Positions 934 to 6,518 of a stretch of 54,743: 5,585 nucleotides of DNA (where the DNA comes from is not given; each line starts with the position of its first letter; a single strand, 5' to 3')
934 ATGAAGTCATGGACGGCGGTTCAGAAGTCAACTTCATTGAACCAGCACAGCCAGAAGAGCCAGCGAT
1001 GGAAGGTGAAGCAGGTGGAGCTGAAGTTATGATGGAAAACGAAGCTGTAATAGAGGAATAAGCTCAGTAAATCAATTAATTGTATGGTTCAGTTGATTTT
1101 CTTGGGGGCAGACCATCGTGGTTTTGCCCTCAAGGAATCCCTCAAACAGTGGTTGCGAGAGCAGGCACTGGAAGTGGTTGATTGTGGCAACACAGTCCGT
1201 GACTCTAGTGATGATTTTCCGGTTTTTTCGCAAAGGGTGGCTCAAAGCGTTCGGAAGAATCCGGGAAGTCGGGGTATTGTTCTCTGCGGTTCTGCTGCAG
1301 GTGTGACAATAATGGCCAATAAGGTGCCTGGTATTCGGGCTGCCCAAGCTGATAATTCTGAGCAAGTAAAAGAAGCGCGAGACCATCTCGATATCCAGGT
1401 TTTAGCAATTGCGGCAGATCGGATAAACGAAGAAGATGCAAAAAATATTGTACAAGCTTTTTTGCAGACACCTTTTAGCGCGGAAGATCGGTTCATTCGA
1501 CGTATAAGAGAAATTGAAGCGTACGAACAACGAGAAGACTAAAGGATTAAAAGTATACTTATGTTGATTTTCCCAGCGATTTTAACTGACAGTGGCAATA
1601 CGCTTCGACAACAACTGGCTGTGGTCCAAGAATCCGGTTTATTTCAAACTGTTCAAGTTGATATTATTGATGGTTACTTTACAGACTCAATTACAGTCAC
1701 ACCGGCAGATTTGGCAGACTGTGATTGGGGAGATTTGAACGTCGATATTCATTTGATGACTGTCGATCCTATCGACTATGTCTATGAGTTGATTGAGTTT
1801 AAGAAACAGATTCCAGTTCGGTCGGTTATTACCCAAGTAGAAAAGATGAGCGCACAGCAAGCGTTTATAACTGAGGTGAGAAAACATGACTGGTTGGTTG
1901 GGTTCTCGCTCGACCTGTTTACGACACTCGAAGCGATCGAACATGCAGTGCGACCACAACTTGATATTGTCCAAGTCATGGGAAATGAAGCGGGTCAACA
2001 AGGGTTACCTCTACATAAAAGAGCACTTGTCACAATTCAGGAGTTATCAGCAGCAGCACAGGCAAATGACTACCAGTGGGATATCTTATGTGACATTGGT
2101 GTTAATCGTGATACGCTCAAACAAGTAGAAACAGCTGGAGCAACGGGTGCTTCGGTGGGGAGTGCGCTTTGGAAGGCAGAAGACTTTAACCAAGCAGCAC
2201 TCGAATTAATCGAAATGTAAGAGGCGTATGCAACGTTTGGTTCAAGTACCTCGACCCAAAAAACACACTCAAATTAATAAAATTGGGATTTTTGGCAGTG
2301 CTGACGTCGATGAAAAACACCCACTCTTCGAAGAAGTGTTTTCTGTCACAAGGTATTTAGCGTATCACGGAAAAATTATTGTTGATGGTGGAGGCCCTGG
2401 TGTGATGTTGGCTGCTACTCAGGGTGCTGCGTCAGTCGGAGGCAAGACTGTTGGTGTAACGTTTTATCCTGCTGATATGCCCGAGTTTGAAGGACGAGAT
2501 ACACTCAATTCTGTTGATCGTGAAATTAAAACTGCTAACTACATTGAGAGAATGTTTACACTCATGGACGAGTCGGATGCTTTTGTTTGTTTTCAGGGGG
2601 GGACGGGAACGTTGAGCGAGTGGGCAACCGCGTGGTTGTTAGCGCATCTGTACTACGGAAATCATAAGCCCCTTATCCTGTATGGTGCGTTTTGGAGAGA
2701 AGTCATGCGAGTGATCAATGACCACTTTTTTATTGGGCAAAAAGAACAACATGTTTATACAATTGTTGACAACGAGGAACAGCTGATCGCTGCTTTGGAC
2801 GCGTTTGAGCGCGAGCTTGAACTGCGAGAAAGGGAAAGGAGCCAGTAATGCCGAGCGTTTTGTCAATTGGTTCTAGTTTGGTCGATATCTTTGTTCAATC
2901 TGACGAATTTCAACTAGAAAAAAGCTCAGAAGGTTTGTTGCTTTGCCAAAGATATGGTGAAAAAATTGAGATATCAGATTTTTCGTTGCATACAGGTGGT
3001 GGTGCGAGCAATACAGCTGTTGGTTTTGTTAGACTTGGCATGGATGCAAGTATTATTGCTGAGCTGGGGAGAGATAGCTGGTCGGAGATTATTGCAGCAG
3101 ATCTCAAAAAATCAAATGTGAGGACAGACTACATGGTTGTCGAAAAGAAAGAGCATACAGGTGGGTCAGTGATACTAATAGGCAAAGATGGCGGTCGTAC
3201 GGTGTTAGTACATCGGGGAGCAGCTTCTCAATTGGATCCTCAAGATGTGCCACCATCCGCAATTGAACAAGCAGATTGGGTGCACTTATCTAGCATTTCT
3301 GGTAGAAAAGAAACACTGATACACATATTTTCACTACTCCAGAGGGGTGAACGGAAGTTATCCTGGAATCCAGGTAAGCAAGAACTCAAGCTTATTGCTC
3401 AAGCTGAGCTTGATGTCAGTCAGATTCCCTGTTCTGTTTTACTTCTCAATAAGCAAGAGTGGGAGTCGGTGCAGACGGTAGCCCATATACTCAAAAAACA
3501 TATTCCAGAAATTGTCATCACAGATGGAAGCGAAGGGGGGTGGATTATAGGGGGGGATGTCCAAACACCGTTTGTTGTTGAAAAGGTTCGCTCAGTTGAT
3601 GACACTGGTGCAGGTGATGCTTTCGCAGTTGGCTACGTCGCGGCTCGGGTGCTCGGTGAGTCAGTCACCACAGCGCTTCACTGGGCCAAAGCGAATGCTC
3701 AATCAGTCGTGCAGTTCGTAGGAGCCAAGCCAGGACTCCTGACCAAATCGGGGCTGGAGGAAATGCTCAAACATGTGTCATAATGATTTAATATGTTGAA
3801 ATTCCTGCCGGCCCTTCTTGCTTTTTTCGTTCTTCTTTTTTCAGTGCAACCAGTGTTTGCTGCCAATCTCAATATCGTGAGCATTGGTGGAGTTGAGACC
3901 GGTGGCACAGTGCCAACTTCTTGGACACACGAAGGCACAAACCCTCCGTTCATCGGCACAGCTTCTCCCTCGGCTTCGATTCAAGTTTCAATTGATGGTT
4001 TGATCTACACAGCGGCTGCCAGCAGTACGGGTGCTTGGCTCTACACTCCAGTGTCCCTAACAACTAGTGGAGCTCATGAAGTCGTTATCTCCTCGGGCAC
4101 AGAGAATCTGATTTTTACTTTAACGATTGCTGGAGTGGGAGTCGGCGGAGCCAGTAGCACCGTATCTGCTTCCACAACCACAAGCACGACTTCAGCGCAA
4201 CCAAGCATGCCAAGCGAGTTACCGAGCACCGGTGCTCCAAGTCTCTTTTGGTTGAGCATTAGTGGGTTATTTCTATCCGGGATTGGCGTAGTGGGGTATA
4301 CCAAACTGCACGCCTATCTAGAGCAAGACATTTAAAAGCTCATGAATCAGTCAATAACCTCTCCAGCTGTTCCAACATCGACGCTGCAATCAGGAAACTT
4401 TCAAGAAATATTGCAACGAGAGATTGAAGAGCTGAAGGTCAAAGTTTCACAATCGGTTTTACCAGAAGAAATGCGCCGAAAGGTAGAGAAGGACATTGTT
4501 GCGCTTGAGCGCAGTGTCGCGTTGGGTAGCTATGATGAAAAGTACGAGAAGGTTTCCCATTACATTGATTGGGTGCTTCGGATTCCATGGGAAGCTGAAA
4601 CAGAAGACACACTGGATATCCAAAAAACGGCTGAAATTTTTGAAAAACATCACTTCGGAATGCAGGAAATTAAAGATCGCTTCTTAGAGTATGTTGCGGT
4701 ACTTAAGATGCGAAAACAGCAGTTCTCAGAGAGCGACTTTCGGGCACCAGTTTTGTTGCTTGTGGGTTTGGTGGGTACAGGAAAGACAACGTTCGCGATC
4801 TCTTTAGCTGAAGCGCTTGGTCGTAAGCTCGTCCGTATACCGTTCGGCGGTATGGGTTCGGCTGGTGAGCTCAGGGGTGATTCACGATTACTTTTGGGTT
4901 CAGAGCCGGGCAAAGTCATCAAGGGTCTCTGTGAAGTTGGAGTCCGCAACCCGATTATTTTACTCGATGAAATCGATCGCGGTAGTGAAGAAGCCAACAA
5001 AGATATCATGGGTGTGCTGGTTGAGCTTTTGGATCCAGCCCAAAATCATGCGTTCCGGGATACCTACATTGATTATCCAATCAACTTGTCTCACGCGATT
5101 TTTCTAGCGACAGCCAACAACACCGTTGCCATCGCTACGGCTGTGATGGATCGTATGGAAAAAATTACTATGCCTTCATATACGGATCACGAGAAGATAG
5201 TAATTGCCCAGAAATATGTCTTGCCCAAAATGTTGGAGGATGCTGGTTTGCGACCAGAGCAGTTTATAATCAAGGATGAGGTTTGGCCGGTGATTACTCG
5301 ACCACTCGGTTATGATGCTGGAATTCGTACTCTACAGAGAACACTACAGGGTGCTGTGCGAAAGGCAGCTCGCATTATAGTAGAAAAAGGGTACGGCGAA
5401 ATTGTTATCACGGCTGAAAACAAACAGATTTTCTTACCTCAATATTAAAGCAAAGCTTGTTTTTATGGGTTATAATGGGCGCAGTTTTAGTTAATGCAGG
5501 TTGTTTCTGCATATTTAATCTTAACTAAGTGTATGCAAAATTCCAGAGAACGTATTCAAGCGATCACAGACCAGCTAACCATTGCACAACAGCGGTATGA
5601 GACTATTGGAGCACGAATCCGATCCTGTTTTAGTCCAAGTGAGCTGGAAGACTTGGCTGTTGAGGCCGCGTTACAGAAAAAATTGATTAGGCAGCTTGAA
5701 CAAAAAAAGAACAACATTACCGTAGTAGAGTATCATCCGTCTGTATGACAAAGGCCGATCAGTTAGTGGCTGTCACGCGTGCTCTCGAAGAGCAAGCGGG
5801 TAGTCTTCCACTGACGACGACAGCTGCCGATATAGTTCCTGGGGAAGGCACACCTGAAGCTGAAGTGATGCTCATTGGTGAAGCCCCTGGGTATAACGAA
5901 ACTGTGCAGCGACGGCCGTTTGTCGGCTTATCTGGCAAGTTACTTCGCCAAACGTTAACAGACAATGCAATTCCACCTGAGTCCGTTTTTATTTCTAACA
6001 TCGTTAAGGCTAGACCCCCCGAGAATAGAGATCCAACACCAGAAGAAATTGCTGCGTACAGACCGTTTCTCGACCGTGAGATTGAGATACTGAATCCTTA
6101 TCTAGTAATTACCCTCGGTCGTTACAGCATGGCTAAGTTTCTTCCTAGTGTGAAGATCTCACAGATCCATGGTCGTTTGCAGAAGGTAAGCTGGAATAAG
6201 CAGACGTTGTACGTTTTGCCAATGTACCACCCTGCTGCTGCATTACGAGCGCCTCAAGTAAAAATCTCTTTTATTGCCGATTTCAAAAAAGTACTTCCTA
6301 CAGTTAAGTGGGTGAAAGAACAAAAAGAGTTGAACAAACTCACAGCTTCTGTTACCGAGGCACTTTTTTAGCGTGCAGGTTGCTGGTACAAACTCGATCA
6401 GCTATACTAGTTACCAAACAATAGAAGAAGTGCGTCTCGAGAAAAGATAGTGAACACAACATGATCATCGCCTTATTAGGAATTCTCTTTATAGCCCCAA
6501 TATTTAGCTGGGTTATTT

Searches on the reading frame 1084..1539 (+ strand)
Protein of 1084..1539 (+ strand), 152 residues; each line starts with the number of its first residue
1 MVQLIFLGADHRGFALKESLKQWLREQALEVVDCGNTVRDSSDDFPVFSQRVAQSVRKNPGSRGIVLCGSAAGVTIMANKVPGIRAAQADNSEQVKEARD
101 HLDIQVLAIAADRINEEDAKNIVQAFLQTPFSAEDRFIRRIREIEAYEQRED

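Call 20: search_protein_families(library=pfam, proteins=[window:1084-1539:+], max_evalue=0.001)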
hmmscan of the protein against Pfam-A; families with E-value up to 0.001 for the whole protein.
window:1084-1539:+ (152 aa): 1 family
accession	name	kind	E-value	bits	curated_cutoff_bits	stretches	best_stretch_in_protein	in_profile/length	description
PF02502.23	LacAB_rpiB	-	3.1e-41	141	24.7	1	5-144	1-138/138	Ribose/Galactose Isomerase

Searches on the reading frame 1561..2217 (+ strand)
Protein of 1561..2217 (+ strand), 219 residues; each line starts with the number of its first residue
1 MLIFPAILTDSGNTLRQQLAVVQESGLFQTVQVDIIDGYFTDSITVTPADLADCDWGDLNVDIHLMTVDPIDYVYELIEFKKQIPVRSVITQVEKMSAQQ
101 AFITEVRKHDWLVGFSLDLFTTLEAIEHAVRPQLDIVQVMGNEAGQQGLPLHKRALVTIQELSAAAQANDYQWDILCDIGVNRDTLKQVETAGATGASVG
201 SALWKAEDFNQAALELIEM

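Call 20: search_protein_families(library=pfam, proteins=[window:1561-2217:+], max_evalue=0.001)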
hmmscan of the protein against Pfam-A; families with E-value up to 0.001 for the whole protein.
window:1561-2217:+ (219 aa): 1 family
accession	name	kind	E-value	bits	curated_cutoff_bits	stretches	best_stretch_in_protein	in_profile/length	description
PF00834.25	Ribul_P_3_epim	-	1.7e-22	80.2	21.1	1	3-203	2-197/198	Ribulose-phosphate 3 epimerase family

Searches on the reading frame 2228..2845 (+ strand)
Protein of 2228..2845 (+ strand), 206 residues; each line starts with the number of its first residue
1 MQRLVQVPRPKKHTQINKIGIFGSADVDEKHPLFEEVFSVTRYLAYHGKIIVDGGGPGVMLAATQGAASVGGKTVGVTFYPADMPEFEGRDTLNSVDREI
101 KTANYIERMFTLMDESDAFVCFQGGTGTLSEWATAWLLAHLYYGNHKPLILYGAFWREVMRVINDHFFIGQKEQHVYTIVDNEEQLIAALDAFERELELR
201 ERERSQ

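Call 20: search_protein_families(library=pfam, proteins=[window:2228-2845:+], max_evalue=0.001)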
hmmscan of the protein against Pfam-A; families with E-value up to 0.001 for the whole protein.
window:2228-2845:+ (206 aa): 2 families
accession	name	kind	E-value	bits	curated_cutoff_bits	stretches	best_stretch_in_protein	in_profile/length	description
PF18306.6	LDcluster4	-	4.2e-18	65.8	26.3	1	18-138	3-116/151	SLOG cluster4 family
PF03641.19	Lysine_decarbox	-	2.3e-15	57.4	27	1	60-189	1-130/131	Possible lysine decarboxylase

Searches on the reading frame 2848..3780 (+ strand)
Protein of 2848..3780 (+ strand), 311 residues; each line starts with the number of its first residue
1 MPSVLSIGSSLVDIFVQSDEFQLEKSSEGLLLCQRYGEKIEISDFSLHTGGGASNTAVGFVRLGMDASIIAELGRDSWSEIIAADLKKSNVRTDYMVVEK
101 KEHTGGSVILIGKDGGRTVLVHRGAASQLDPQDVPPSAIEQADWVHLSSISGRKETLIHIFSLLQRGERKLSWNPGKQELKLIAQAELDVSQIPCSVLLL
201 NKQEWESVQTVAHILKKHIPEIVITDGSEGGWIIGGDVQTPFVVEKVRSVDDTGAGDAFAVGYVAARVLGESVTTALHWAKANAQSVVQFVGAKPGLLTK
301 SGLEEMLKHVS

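Call 20: search_protein_families(library=pfam, proteins=[window:2848-3780:+], max_evalue=0.001)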
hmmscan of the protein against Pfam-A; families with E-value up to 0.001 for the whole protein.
window:2848-3780:+ (311 aa): 1 family
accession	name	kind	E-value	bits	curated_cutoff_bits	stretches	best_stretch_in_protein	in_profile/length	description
PF00294.29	PfkB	-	2.9e-38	132.4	25.8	1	4-295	4-297/302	pfkB family carbohydrate kinase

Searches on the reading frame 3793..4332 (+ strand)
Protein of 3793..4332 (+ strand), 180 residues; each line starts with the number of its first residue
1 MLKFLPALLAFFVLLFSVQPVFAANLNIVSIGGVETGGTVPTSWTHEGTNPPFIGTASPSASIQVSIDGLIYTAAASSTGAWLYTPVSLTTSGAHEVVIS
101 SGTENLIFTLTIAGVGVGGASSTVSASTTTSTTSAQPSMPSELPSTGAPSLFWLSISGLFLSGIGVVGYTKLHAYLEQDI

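Call 20: search_protein_families(library=pfam, proteins=[window:3793-4332:+], max_evalue=0.001)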
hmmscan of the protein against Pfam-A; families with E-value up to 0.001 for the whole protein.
window:3793-4332:+ (180 aa): 1 family
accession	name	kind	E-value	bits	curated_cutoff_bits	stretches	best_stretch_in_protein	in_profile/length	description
PF19077.6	Big_13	-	0.0009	20.1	27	1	48-100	26-82/102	Bacterial Ig-like domain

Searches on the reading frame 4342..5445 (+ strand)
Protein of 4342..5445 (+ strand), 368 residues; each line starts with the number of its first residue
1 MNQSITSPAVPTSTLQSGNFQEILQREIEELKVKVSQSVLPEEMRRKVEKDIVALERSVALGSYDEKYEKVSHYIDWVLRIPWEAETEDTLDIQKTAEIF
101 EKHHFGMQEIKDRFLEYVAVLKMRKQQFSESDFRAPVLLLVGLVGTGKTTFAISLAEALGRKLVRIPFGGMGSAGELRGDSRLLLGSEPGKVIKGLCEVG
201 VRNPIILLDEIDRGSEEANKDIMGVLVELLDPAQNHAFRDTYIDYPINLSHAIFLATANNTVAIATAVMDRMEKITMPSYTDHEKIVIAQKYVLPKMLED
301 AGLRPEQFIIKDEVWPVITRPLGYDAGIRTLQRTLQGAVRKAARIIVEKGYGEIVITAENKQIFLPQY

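Call 20: search_protein_families(library=pfam, proteins=[window:4342-5445:+], max_evalue=0.001)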
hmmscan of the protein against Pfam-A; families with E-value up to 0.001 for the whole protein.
window:4342-5445:+ (368 aa): 5 families
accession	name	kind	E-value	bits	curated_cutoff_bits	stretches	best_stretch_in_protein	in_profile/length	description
PF00004.35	AAA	-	8.3e-15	55.8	21.2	1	138-276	1-127/131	ATPase family associated with various cellular activities (AAA)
PF22667.2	Lon_lid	-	1.4e-07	31.5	27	1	300-350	2-52/57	Lon protease AAA+ ATPase lid domain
PF07728.20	AAA_5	-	2.3e-06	28.1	22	1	138-237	2-98/139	AAA domain (dynein-related subfamily)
PF13401.12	AAA_22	-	0.00063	20.5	27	0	134-215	4-97/130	AAA domain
PF07724.20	AAA_2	-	0.00064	20.2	27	0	138-266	6-131/166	AAA domain (Cdc48 subfamily)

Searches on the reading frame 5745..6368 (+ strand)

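Call 20: search_protein_families(library=pfam, proteins=[window:5745-6368:+], max_evalue=0.001)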
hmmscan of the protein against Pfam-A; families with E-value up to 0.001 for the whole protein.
window:5745-6368:+ (208 aa): 1 family
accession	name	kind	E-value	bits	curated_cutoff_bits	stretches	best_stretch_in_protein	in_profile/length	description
PF03167.25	UDG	-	8.3e-31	107.4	24.3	1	32-175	1-128/141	Uracil DNA glycosylase superfamily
